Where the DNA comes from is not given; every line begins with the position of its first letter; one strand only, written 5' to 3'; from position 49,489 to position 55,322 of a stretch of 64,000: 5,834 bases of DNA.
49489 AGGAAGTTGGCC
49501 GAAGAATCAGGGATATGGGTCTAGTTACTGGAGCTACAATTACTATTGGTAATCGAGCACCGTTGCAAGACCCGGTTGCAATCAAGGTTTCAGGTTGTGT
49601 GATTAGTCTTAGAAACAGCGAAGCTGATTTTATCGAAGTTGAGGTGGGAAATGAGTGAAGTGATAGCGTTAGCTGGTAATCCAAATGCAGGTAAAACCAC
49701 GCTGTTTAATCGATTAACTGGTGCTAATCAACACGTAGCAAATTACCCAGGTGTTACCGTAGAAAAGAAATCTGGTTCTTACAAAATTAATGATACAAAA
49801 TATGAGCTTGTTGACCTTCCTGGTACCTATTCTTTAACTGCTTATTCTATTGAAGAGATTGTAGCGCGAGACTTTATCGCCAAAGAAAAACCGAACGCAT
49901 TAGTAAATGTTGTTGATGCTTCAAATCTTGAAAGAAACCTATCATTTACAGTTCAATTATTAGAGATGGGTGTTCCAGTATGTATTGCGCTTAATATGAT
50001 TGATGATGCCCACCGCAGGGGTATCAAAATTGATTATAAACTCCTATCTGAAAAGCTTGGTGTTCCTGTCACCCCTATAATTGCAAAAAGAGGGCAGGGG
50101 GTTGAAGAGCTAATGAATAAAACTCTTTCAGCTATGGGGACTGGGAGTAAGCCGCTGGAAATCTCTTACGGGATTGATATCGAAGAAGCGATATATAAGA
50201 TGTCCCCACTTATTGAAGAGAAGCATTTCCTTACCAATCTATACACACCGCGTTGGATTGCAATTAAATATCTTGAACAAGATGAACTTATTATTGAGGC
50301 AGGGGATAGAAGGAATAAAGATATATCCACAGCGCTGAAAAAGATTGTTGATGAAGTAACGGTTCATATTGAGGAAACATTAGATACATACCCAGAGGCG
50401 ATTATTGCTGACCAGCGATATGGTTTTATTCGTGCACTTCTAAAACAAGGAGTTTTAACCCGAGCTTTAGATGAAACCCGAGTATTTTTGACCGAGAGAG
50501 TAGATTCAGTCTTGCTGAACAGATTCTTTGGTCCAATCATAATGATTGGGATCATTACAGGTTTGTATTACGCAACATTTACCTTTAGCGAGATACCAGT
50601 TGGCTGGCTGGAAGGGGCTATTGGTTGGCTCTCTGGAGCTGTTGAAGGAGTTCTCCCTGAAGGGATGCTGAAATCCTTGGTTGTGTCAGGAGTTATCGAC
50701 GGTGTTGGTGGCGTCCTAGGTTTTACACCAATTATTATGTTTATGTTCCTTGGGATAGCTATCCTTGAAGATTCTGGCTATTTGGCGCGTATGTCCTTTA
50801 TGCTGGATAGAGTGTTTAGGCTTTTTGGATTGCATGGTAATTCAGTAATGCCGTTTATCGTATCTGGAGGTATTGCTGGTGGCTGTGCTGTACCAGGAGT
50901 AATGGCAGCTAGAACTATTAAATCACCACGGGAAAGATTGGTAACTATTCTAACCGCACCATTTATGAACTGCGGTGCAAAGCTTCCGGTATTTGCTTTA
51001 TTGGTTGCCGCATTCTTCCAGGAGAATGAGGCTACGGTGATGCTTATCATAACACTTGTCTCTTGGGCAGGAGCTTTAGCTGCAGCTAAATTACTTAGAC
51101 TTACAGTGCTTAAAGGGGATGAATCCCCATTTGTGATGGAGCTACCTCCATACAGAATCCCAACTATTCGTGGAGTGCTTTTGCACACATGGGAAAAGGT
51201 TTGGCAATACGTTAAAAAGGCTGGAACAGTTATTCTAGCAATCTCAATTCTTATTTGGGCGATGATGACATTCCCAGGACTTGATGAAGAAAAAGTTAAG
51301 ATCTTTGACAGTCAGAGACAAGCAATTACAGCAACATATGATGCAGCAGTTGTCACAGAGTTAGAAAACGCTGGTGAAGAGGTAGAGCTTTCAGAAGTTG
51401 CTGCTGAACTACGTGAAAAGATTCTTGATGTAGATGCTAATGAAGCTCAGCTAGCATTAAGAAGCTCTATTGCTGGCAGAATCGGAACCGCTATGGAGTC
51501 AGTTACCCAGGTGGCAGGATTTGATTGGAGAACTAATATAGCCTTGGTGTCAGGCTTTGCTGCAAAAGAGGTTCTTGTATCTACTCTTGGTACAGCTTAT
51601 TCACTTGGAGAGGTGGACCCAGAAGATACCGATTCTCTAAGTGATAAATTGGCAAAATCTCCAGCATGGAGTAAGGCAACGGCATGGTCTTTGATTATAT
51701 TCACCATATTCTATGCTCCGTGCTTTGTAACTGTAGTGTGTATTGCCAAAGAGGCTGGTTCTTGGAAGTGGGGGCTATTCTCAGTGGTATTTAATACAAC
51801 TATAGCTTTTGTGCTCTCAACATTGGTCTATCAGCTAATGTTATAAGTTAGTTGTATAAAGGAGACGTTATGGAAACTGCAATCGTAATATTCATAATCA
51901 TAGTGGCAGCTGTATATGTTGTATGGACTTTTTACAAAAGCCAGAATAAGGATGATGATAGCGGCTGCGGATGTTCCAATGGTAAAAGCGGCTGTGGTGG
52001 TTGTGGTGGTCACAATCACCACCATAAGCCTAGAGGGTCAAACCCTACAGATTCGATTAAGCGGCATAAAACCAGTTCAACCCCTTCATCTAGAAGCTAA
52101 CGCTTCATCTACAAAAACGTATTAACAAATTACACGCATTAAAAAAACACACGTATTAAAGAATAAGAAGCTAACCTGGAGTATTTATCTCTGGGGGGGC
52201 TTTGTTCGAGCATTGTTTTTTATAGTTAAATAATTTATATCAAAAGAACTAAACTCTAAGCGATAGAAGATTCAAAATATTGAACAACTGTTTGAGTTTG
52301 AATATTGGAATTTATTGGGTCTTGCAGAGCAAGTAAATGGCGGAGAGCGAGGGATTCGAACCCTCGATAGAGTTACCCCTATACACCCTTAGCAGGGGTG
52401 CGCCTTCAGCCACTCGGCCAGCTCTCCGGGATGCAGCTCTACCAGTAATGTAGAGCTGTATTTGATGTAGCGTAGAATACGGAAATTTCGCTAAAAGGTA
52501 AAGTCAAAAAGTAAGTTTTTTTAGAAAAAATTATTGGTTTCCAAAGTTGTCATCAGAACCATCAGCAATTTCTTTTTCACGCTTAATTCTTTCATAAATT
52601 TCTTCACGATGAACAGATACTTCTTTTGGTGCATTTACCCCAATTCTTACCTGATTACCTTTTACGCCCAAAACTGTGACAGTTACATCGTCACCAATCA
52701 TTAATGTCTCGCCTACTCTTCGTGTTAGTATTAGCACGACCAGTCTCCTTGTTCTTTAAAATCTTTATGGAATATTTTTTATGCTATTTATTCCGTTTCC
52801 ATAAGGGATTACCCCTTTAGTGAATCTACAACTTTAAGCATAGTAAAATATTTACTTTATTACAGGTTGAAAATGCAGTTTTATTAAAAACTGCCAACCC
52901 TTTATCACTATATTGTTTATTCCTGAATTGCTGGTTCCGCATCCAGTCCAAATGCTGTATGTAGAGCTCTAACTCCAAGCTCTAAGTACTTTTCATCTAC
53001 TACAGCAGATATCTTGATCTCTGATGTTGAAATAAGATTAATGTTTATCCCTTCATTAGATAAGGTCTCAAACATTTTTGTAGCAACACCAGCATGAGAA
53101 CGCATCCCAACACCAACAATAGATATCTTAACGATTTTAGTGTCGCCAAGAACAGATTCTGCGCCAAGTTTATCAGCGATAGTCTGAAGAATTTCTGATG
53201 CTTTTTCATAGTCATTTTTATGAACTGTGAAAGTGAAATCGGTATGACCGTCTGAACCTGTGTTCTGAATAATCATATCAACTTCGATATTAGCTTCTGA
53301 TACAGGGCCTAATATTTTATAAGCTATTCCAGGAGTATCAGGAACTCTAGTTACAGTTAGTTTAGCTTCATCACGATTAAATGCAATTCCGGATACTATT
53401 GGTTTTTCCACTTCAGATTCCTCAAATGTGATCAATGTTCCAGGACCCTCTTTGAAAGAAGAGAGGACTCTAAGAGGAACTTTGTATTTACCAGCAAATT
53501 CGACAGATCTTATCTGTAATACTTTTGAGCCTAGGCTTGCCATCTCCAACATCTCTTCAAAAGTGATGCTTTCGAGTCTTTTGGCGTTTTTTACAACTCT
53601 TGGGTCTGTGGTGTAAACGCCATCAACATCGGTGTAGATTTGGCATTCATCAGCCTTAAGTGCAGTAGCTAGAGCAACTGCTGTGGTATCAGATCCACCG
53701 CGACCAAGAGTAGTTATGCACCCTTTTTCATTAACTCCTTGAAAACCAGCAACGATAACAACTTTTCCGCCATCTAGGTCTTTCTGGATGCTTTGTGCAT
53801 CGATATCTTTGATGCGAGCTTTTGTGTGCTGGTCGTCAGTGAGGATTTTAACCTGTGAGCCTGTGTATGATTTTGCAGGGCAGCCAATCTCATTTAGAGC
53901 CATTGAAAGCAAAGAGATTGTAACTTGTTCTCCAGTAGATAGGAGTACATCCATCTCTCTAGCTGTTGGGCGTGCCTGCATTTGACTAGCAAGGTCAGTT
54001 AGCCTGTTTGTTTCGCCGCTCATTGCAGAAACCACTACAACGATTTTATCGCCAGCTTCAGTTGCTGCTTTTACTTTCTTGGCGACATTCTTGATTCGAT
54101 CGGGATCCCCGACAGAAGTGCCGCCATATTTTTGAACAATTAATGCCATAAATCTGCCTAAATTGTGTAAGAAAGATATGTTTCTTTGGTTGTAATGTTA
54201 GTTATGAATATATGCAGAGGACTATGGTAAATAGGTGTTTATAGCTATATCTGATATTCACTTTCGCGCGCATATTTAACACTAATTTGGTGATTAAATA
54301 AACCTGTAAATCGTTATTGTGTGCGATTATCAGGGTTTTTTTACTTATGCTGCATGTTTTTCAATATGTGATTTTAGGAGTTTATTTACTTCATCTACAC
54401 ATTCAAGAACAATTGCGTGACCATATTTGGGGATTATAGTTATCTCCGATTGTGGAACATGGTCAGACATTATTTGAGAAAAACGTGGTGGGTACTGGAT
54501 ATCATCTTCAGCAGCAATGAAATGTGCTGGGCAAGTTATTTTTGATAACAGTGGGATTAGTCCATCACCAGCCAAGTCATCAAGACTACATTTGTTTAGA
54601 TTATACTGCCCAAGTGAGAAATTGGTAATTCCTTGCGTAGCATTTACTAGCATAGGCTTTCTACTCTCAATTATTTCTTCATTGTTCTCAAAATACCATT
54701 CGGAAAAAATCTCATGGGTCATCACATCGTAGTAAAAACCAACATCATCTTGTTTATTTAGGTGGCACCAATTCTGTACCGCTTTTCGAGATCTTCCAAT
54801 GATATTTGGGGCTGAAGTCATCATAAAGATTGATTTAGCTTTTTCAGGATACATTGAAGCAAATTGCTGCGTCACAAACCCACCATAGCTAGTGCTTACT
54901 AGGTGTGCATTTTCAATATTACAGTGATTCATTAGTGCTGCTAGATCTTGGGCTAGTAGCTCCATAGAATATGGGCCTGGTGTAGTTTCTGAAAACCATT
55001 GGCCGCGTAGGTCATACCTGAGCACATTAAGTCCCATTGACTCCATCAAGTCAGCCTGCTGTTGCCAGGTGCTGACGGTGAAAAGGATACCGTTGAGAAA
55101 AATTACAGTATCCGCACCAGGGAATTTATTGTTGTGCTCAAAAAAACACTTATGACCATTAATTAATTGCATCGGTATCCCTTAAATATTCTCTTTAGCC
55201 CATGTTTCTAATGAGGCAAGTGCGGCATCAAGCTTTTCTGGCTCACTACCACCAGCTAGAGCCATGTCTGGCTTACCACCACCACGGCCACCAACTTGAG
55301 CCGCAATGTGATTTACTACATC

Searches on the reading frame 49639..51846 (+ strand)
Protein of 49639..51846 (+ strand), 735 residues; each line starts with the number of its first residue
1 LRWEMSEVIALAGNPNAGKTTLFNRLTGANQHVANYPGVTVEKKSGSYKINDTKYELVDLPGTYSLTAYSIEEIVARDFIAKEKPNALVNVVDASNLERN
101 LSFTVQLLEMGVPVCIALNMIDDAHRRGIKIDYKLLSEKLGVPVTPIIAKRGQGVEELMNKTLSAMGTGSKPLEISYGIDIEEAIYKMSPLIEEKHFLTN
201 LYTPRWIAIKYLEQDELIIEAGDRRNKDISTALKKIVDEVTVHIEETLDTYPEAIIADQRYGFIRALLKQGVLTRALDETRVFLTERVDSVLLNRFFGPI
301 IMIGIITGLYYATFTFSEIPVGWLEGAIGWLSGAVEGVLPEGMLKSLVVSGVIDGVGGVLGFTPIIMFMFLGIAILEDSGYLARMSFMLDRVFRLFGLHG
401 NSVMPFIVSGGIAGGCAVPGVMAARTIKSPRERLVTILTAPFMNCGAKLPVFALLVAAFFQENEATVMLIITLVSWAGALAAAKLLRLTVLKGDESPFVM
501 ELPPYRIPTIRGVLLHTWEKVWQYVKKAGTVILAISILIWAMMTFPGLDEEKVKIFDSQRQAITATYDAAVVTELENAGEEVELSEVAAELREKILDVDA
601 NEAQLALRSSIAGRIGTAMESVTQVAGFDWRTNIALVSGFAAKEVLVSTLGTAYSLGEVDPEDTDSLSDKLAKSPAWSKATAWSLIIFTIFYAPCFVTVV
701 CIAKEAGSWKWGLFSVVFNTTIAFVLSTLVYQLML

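Call 27: search_protein_families(library=pfam, proteins=[window:49639-51846:+], max_evalue=0.00001)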
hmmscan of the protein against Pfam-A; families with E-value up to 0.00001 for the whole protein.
window:49639-51846:+ (735 aa): 7 families
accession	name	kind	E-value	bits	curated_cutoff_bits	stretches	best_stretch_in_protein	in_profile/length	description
PF02421.24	FeoB_N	-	1.9e-67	226.1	27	1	9-161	3-155/156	Ferrous iron transport protein B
PF07670.19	Gate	-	5.8e-42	142.8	29.6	2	360-458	2-103/104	Nucleoside recognition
PF01926.29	MMR_HSR1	-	2.3e-21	76.4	21.9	1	9-119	2-112/113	50S ribosome-binding GTPase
PF17910.6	FeoB_Cyto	-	6.1e-21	75.1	23.4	1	177-271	1-88/90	FeoB cytosolic helical domain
PF07664.17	FeoB_C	-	1.9e-20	72.8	26.6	1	468-520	1-54/54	Ferrous iron transport protein B C terminus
PF09439.16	SRPRB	-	3.4e-09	36.8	25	1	7-108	4-96/178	Signal recognition particle receptor beta subunit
PF00009.33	GTP_EFTU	-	3.1e-06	27.4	26.5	0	9-162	6-182/188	Elongation factor Tu GTP binding domain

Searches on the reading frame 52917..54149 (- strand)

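Call 27: search_protein_families(library=pfam, proteins=[window:52917-54149:-], max_evalue=0.00001)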
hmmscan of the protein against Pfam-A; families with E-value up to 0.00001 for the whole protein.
window:52917-54149:- (410 aa): 4 families
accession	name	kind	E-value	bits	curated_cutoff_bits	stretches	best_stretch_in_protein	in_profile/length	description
PF00696.33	AA_kinase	-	3.8e-55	187.6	24.9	1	3-230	2-234/234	Amino acid kinase family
PF22468.2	ACT_9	-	4.3e-34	116.5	27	2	342-400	1-61/61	ACT domain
PF13840.12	ACT_7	-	1.3e-19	70.2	27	1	338-397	5-64/65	ACT domain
PF01842.31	ACT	-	1.6e-15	57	27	1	267-325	5-62/66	ACT domain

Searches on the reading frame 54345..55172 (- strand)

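Call 27: search_protein_families(library=pfam, proteins=[window:54345-55172:-], max_evalue=0.00001)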
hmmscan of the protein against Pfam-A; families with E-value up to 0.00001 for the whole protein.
window:54345-55172:- (275 aa): 3 families
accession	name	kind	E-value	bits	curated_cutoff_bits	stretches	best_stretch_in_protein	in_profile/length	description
PF00561.26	Abhydrolase_1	-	1.3e-15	58.1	25.8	1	22-256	2-242/245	alpha/beta hydrolase fold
PF12697.13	Abhydrolase_6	-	1.1e-10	43.1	26.3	1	23-263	1-215/217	Alpha/beta hydrolase family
PF12146.15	Hydrolase_4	-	1.7e-10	41.1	27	1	22-257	6-237/239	Serine aminopeptidase, S33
